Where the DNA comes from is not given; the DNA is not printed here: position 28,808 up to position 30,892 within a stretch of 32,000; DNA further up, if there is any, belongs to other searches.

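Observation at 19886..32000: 12-kb co-directional acyl-CoA cluster combining two OYE/FadH-type [4Fe-4S] flavoreductases with a full beta-oxidation-like set and two hydrolases: candidate anaerobic alicyclic or bulky-acid pathway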

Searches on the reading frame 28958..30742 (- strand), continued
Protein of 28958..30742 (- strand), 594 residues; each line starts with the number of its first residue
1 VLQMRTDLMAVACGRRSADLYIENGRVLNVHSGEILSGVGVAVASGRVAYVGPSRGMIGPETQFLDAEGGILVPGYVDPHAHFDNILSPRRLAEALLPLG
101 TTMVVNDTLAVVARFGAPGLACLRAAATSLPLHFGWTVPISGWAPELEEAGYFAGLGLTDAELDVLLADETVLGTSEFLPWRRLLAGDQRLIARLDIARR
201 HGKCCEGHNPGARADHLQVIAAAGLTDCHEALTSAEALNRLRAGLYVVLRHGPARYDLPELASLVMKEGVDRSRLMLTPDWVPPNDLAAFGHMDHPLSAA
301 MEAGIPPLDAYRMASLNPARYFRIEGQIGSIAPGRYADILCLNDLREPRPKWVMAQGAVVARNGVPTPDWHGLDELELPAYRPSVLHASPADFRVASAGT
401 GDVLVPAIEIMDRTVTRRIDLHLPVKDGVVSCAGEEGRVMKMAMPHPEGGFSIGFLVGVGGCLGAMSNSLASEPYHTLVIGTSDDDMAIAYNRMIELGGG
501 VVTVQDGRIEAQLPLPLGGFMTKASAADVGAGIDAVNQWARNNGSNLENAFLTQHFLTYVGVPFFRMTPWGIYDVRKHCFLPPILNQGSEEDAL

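Call 59: search_protein_families(library=ncbifam, proteins=[L095:166-1839:+, L095:1892-2332:+, L095:2351-3148:+, L095:3226-3990:+, L095:4059-5858:+, L095:5946-6737:+, L095:6771-7643:+, L095:7823-9883:+], max_evalue=1e-20)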
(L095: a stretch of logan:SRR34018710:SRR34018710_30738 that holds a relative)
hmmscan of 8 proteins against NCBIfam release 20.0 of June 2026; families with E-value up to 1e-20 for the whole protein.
L095:166-1839:+ (557 aa): 4 families
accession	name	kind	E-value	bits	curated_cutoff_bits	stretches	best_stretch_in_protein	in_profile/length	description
TIGR00641.1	acid_CoA_mut_N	subfamily_domain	3.4e-135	451.3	303.8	1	33-553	2-521/528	methylmalonyl-CoA mutase N-terminal domain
NF006944.0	PRK09426.1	equivalog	3.5e-120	402.1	876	1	14-552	17-549/721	methylmalonyl-CoA mutase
TIGR00642.1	mmCoA_mut_beta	equivalog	4e-54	183.9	617.25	1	219-468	200-450/620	methylmalonyl-CoA mutase small subunit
NF045497.1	IsobCoAmut_IcmF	equivalog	7.7e-52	176.3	1500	1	225-534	744-1057/1076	fused isobutyryl-CoA mutase/GTPase IcmF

L095:1892-2332:+ (146 aa): 2 families
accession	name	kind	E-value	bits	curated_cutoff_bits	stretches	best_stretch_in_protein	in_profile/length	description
TIGR00640.1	acid_CoA_mut_C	subfamily_domain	7.2e-32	110.1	57.45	1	4-132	1-130/132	methylmalonyl-CoA mutase C-terminal domain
NF006944.0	PRK09426.1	equivalog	1.4e-24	86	876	1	4-126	588-711/721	methylmalonyl-CoA mutase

L095:2351-3148:+ (265 aa): 64 families (the best 25 are shown)
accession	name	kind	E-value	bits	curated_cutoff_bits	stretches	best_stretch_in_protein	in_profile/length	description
NF004475.0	PRK05809.1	subfamily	8.5e-69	231.9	394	1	1-264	1-259/260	short-chain-enoyl-CoA hydratase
NF004517.0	PRK05862.1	equivalog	2.6e-65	220.5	396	1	1-263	1-255/257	enoyl-CoA hydratase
NF006007.0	PRK08138.1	subfamily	1.4e-63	214.7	355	1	9-265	13-261/261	enoyl-CoA hydratase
NF005803.0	PRK07658.1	equivalog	1.4e-63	214.7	313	1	5-265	3-257/257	enoyl-CoA hydratase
NF051848.1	EnCoAHydtEchA19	equivalog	2e-63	214.4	400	1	6-265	2-258/258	enoyl-CoA hydratase EchA19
NF005802.0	PRK07657.1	equivalog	4.1e-61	206.8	363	1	11-265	11-260/260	enoyl-CoA hydratase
NF007239.0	PRK09674.1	equivalog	2.3e-60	204.2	371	1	4-265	4-257/257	2,3-dehydroadipyl-CoA hydratase PaaF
NF004634.0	PRK05980.1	equivalog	1.5e-53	181.9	375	1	4-264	3-262/263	crotonase/enoyl-CoA hydratase family protein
NF042430.2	EnCoAhydt_DpgD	equivalog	6.9e-53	179.7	400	1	9-264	2-257/258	enoyl-CoA-hydratase DpgD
NF006008.0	PRK08139.1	equivalog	2.3e-52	178.1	313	1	6-264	13-265/266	enoyl-CoA hydratase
NF004781.0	PRK06127.1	subfamily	4.6e-52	177.3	291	1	4-265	11-269/269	enoyl-CoA hydratase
NF006699.0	PRK09245.1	subfamily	7.3e-52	176.2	354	1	5-264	4-265/266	crotonase/enoyl-CoA hydratase family protein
NF004796.0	PRK06144.1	subfamily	3.1e-51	174.4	272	1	4-265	8-262/262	enoyl-CoA hydratase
NF004840.0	PRK06190.1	equivalog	2.8e-50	171.3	253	1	4-247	4-240/260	enoyl-CoA hydratase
NF006566.0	PRK09076.1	subfamily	5.9e-50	170.3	286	1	5-263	6-258/260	enoyl-CoA hydratase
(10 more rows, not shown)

L095:3226-3990:+ (254 aa): 190 families (the best 25 are shown)
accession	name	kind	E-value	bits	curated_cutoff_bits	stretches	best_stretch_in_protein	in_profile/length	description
NF006070.0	PRK08213.1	subfamily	6.4e-78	261.8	279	1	4-253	6-258/259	gluconate 5-dehydrogenase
NF005390.0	PRK06935.1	equivalog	2.6e-72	243.3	369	1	2-252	7-256/258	2-dehydro-3-deoxy-D-gluconate 5-dehydrogenase KduD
TIGR01832.1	kduD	equivalog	6.9e-70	235.4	338.85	1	6-253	1-247/248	2-dehydro-3-deoxy-D-gluconate 5-dehydrogenase KduD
NF004778.0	PRK06124.1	equivalog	4.4e-69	232.7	303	1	3-252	4-253/256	SDR family oxidoreductase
NF005559.1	PRK07231.1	subfamily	2.3e-68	230.4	215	1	8-251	2-247/249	glucose 1-dehydrogenase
NF005711.0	PRK07523.1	subfamily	2.4e-68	230.5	413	1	1-253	1-253/255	SDR family oxidoreductase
TIGR01830.1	3oxo_ACP_reduc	equivalog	9.3e-68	228.5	297.75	1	13-250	1-237/239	3-oxoacyl-[acyl-carrier-protein] reductase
NF009466.0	PRK12826.1-2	subfamily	3.3e-63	213.4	222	1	11-251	4-244/248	3-oxoacyl-ACP reductase FabG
NF005873.0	PRK07814.1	equivalog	8.2e-63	212.3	346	1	1-251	1-251/263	SDR family oxidoreductase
NF006528.0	PRK08993.1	subfamily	4.4e-62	209.8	430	1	1-253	1-252/253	2-dehydro-3-deoxy-D-gluconate 5-dehydrogenase KduD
NF004198.0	PRK05653.1-3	equivalog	9.1e-62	208.7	296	1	8-251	5-246/248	3-oxoacyl-ACP reductase FabG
NF006132.0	PRK08277.1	subfamily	1.4e-61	208.3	281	1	5-253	5-276/280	D-mannonate oxidoreductase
NF005309.0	PRK06841.1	subfamily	2.8e-61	207.3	286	1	6-252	11-253/255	GolD/DthD family dehydrogenase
NF004818.0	PRK06172.1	equivalog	4e-61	206.5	336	1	7-253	4-252/253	SDR family oxidoreductase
NF004791.0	PRK06138.1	equivalog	1.8e-60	204.4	312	1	7-253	2-251/252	SDR family oxidoreductase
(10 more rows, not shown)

L095:4059-5858:+ (599 aa): 0 families

L095:5946-6737:+ (263 aa): 38 families (the best 25 are shown)
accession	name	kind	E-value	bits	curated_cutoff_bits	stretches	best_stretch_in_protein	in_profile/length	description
NF004517.0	PRK05862.1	equivalog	8.9e-40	136.8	396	1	1-245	1-237/257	enoyl-CoA hydratase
NF004475.0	PRK05809.1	subfamily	2.5e-39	135.3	394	1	1-247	1-242/260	short-chain-enoyl-CoA hydratase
NF051848.1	EnCoAHydtEchA19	equivalog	2.5e-38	132.1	400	1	7-238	3-227/258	enoyl-CoA hydratase EchA19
NF004840.0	PRK06190.1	equivalog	1.8e-36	126.1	253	1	4-234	4-224/260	enoyl-CoA hydratase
NF005803.0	PRK07658.1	equivalog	4.1e-35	121.4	313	1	5-246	3-234/257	enoyl-CoA hydratase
NF006007.0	PRK08138.1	subfamily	4e-34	118.2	355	1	9-223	13-215/261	enoyl-CoA hydratase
NF004796.0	PRK06144.1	subfamily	4.8e-33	114.7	272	1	7-259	11-256/262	enoyl-CoA hydratase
NF004634.0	PRK05980.1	equivalog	5.9e-33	114.4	375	1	7-222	6-216/263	crotonase/enoyl-CoA hydratase family protein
NF004794.0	PRK06142.1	equivalog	9.8e-33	114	308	1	2-238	4-242/273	crotonase/enoyl-CoA hydratase family protein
NF004857.0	PRK06210.1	equivalog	4e-31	108.4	341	1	10-252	15-262/275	enoyl-CoA hydratase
NF006699.0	PRK09245.1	subfamily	1.4e-30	106.5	354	1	5-225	4-222/266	crotonase/enoyl-CoA hydratase family protein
NF006588.0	PRK09120.1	equivalog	1.8e-30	106.1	276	1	3-238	7-236/276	p-hydroxycinnamoyl CoA hydratase/lyase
NF005073.0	PRK06495.1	subfamily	2.9e-29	102.1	296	1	4-236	4-224/257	enoyl-CoA hydratase/isomerase family protein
NF007239.0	PRK09674.1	equivalog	1.9e-28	99.6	371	1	8-225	8-213/257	2,3-dehydroadipyl-CoA hydratase PaaF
NF006566.0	PRK09076.1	subfamily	2e-28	99.7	286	1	6-227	7-218/260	enoyl-CoA hydratase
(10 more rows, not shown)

L095:6771-7643:+ (290 aa): 19 families
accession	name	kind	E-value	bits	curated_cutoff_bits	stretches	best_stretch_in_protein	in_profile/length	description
NF006124.0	PRK08268.1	subfamily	1.2e-81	275.2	508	1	2-289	5-289/507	3-hydroxyacyl-CoA dehydrogenase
NF004474.0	PRK05808.1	subfamily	1.9e-81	273.5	408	1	3-287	2-282/283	3-hydroxybutyryl-CoA dehydrogenase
NF005875.0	PRK07819.1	subfamily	2e-72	244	319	1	2-287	3-286/287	3-hydroxybutyryl-CoA dehydrogenase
NF005715.0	PRK07530.1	equivalog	3.2e-72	243.4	420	1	2-289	2-285/292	3-hydroxybutyryl-CoA dehydrogenase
TIGR02279.1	PaaC-3OHAcCoADH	equivalog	8e-70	236.1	669.4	1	1-289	2-287/503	3-hydroxyacyl-CoA dehydrogenase PaaH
NF006722.0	PRK09260.1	equivalog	1.8e-64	217.7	429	1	4-289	2-283/289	3-hydroxyacyl-CoA dehydrogenase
NF008363.0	PRK11154.1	equivalog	2.4e-64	217.7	869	1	3-289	308-588/708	fatty acid oxidation complex subunit alpha FadJ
NF004699.0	PRK06035.1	equivalog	2.8e-60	204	500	1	4-288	3-291/294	3-hydroxyacyl-CoA dehydrogenase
NF008727.0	PRK11730.1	equivalog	2.3e-59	201.4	870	1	3-289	312-594/717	fatty acid oxidation complex subunit alpha FadB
TIGR02441.1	fa_ox_alpha_mit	equivalog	1.6e-56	191.8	964.65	1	3-288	334-614/737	fatty acid oxidation complex subunit alpha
TIGR02440.1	FadJ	equivalog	4.2e-56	190.6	968.45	1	3-289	303-583/699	fatty acid oxidation complex subunit alpha FadJ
NF006143.0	PRK08293.1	equivalog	2e-50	171.7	312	1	2-289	2-289/291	3-hydroxyacyl-CoA dehydrogenase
TIGR02437.1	FadB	equivalog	9.3e-48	163.1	933.55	1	4-289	313-594/714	fatty acid oxidation complex subunit alpha FadB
NF006125.0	PRK08269.1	equivalog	1.3e-45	155.9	427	1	3-289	4-298/334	3-hydroxybutyryl-CoA dehydrogenase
NF042925.1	FHMPC_DH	equivalog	2.6e-44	151.7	500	1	6-289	2-282/304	5-formyl-3-hydroxy-2-methylpyridine 4-carboxylate 5-dehydrogenase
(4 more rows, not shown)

L095:7823-9883:+ (686 aa): 8 families
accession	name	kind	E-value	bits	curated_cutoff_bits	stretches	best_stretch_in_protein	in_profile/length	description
TIGR03997.1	mycofact_OYE_2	equivalog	2.7e-112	376.3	793.15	1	3-494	2-494/645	mycofactocin system FadH/OYE family oxidoreductase 2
NF045599.1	bili_reduct_long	exception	3.6e-110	369.1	750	1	3-494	1-496/641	bilirubin reductase, long form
NF041087.1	bile_acid_BaiCD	equivalog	3.8e-110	368.9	825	1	2-494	3-495/642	bile acid Fe-S flavoenzyme BaiCD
NF045592.1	bili_reduct_N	equivalog_domain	3.6e-60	204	425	1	2-364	1-363/363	bilirubin reductase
TIGR03996.1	mycofact_OYE_1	hypoth_equivalog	1.2e-52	179.3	627.9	1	3-496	2-491/633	mycofactocin system FadH/OYE family oxidoreductase 1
NF010047.0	PRK13523.1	equivalog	1.5e-48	165.6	431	1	2-339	4-327/339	NADPH dehydrogenase NamA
NF006101.0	PRK08255.1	equivalog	3.2e-46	157.8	1078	1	2-329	398-727/768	bifunctional salicylyl-CoA 5-hydroxylase/oxidoreductase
NF007899.0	PRK10605.1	subfamily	1.4e-26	93.6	403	1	2-326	5-331/365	N-ethylmaleimide reductase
